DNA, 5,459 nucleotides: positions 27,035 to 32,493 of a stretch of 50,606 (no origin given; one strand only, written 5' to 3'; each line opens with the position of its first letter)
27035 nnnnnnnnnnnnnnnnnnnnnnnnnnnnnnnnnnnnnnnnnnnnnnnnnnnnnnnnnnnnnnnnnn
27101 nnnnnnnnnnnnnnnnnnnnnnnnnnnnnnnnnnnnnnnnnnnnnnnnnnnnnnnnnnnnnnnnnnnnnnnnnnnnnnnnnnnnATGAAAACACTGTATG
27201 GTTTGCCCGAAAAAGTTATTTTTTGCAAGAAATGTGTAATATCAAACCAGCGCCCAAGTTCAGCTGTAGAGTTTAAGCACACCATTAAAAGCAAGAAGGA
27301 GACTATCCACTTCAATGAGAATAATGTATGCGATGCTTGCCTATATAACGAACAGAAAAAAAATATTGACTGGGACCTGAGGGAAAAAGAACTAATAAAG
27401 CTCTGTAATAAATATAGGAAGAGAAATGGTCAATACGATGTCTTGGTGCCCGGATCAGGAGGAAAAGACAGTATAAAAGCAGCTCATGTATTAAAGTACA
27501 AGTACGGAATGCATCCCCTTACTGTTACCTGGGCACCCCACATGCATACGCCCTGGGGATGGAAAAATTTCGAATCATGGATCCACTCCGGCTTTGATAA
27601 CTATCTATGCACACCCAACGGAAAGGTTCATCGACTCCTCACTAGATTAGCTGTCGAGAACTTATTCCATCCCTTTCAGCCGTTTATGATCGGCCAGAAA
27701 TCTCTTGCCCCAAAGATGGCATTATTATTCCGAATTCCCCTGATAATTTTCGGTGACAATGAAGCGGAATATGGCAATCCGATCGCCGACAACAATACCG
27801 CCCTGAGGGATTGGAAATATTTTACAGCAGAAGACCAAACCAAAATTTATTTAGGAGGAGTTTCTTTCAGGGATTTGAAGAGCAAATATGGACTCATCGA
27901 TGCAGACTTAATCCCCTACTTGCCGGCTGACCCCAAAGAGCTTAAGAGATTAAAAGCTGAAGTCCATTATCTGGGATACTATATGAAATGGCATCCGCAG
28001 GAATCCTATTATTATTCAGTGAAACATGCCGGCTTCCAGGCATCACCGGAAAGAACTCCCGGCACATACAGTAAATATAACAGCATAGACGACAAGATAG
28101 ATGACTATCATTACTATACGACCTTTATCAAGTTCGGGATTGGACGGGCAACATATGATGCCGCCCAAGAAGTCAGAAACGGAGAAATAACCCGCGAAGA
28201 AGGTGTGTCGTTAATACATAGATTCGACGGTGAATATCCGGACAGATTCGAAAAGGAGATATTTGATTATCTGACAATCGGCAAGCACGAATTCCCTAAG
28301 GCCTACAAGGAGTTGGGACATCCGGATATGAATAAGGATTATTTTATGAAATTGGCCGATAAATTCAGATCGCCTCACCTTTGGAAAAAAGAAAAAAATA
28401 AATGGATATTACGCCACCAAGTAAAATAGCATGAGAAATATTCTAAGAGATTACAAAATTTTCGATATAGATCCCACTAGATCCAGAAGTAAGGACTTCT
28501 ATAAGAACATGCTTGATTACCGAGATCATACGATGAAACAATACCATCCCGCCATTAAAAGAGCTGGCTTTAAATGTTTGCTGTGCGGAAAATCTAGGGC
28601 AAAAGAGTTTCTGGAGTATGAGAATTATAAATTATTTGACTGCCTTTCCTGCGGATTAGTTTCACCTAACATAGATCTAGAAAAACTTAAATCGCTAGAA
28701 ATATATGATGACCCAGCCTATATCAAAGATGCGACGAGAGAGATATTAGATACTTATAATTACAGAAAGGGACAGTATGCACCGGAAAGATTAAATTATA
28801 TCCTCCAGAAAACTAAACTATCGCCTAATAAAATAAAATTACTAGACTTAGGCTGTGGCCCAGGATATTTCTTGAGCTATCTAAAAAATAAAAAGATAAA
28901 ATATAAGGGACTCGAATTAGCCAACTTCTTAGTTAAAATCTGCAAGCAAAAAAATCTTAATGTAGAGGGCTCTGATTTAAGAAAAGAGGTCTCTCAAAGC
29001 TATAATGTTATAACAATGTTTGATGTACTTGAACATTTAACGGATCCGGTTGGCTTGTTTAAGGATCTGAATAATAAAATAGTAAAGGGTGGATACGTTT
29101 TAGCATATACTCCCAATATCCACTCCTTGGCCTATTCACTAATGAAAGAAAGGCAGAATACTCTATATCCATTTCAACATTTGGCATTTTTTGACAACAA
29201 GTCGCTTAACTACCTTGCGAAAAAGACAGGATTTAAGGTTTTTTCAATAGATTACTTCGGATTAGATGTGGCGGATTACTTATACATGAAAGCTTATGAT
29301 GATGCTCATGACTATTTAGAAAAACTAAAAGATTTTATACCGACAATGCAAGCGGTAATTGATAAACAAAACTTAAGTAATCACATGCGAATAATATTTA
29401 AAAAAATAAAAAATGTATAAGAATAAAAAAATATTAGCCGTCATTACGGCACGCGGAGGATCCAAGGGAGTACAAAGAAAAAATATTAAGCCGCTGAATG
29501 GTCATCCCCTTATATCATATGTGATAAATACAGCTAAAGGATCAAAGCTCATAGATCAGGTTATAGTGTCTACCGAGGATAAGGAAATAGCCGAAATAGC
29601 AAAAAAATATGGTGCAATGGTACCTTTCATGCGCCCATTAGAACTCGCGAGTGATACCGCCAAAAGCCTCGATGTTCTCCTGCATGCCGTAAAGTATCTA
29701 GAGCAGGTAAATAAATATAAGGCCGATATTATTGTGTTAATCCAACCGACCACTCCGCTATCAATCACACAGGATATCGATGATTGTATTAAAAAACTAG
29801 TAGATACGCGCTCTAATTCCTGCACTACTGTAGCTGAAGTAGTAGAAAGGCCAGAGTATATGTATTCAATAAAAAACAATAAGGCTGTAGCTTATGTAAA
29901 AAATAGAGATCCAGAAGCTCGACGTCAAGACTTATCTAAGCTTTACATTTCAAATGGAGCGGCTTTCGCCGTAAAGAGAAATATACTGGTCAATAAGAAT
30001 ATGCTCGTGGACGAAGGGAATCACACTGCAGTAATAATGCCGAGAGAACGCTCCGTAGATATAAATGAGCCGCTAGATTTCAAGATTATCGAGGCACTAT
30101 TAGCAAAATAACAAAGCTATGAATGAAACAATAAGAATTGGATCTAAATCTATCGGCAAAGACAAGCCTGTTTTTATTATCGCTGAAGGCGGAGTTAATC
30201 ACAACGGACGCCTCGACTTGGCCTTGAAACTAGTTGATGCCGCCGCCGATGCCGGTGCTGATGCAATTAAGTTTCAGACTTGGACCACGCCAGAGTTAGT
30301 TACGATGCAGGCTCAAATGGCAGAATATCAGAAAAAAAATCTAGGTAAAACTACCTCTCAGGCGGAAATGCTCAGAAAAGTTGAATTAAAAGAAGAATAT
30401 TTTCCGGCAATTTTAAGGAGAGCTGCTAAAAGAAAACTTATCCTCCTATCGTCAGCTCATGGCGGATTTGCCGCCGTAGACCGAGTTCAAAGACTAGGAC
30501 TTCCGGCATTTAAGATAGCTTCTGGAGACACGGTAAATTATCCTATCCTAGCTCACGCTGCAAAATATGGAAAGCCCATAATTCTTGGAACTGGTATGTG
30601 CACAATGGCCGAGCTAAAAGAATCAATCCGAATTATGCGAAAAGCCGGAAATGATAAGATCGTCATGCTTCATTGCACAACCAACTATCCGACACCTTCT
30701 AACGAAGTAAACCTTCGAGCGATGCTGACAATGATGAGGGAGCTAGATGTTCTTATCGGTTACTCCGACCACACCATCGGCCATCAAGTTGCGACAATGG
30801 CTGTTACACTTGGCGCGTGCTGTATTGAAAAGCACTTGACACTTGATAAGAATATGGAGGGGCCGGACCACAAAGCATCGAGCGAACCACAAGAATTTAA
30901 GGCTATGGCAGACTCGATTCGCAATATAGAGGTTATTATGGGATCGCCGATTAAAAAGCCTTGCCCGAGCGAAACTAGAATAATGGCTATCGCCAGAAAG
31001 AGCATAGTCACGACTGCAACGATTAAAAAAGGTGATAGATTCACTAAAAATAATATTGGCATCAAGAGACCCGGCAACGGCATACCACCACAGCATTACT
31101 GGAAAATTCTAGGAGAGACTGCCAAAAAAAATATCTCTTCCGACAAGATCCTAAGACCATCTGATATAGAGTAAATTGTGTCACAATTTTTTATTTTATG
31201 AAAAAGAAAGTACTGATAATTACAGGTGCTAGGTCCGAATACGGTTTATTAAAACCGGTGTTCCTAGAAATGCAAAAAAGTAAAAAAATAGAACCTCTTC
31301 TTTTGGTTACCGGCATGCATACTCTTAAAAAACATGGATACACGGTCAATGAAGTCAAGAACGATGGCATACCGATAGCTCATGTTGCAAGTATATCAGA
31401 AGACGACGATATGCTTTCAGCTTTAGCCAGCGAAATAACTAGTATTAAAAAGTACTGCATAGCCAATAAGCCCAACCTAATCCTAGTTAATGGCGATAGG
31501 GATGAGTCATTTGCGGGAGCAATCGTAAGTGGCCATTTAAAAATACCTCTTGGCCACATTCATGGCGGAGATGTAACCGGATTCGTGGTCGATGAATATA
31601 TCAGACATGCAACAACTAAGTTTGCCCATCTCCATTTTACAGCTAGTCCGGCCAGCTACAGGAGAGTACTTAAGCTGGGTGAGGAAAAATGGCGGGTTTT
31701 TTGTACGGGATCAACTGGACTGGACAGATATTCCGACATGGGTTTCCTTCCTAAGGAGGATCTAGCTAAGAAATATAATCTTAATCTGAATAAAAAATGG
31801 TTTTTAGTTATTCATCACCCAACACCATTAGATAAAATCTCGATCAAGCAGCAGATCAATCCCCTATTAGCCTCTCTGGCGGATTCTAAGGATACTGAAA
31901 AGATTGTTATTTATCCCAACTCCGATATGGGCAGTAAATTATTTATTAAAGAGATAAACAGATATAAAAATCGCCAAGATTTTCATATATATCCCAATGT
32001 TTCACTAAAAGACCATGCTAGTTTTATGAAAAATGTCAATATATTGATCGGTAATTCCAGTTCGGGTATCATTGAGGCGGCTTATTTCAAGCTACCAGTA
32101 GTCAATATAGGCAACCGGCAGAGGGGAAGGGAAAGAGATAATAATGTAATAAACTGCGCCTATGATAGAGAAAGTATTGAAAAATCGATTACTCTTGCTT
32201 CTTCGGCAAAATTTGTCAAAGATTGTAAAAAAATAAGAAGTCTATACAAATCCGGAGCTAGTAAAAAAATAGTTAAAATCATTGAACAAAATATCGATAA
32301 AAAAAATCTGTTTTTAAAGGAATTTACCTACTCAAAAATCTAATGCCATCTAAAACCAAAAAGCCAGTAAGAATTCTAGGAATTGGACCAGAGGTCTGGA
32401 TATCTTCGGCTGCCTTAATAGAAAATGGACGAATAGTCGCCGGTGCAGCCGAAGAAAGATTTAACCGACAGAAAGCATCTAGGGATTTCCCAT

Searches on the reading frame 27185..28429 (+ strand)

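Call 9: search_protein_families(library=pfam, proteins=[window:27185-28429:+])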
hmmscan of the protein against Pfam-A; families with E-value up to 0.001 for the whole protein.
window:27185-28429:+ (414 aa): 0 families

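Call 51: search_protein_families(library=ncbifam, proteins=[window:27185-28429:+], max_evalue=0.00001)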
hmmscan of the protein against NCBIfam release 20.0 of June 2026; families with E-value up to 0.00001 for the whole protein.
window:27185-28429:+ (414 aa): 1 family
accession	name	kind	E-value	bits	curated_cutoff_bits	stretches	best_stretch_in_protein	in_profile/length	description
TIGR03573.1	WbuX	subfamily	2.1e-111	372.7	203.2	1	12-373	2-342/344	N-acetyl sugar amidotransferase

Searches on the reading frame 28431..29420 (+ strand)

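Call 11: search_protein_families(library=pfam, proteins=[window:28431-29420:+])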
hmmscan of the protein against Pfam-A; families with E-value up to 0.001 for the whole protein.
window:28431-29420:+ (329 aa): 7 families
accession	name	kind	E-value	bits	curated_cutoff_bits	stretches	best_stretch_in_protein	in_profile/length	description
PF13489.12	Methyltransf_23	-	6.5e-21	75.2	27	1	119-271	11-162/164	Methyltransferase domain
PF08242.18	Methyltransf_12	-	5.9e-09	37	30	1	138-222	1-97/98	Methyltransferase domain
PF07021.18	MetW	-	1.6e-08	34.8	21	1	131-207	11-92/193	Methionine biosynthesis protein MetW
PF08241.18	Methyltransf_11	-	5.2e-08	33.9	21.2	1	138-224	1-94/95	Methyltransferase domain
PF13847.12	Methyltransf_31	-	7.7e-08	32.6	27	1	135-249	5-130/145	Methyltransferase domain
PF13649.12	Methyltransf_25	-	1.6e-05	25.9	27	1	138-221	2-97/97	Methyltransferase domain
PF05219.18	DREV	-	1.6e-05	24.6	26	1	125-219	82-180/265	DREV methyltransferase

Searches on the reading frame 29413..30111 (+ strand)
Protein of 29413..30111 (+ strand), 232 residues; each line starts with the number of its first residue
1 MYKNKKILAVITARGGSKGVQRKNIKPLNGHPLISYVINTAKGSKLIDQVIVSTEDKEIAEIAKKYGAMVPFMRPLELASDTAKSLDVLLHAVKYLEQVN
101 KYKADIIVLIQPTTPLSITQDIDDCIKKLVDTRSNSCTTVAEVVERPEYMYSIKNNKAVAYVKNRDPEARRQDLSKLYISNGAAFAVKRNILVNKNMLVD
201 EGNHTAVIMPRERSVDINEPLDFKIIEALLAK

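Call 11: search_protein_families(library=pfam, proteins=[window:29413-30111:+])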
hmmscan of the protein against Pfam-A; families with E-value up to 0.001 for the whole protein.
window:29413-30111:+ (232 aa): 2 families
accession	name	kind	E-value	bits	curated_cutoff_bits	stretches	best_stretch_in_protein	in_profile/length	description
PF02348.25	CTP_transf_3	-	2.1e-24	87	22.6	1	9-159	2-144/217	Cytidylyltransferase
PF12804.13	NTP_transf_3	-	0.00014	22.5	27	1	21-85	14-75/160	MobA-like NTP transferase domain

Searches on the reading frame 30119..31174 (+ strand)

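Call 11: search_protein_families(library=pfam, proteins=[window:30119-31174:+])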
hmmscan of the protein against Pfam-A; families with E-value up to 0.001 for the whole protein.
window:30119-31174:+ (351 aa): 2 families
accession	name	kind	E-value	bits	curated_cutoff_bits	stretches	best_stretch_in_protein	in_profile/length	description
PF03102.20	NeuB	-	1.1e-85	287.4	22.1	1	38-278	1-240/241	NeuB family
PF08666.17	SAF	-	5.4e-09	36.9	21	1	294-351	2-63/63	SAF domain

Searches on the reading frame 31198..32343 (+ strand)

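Call 11: search_protein_families(library=pfam, proteins=[window:31198-32343:+])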
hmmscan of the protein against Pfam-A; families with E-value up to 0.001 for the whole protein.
window:31198-32343:+ (381 aa): 1 family
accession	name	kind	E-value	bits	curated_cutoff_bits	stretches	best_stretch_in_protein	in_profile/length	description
PF02350.25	Epimerase_2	-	7.2e-69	232.7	30.6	1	24-363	2-347/347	UDP-N-acetylglucosamine 2-epimerase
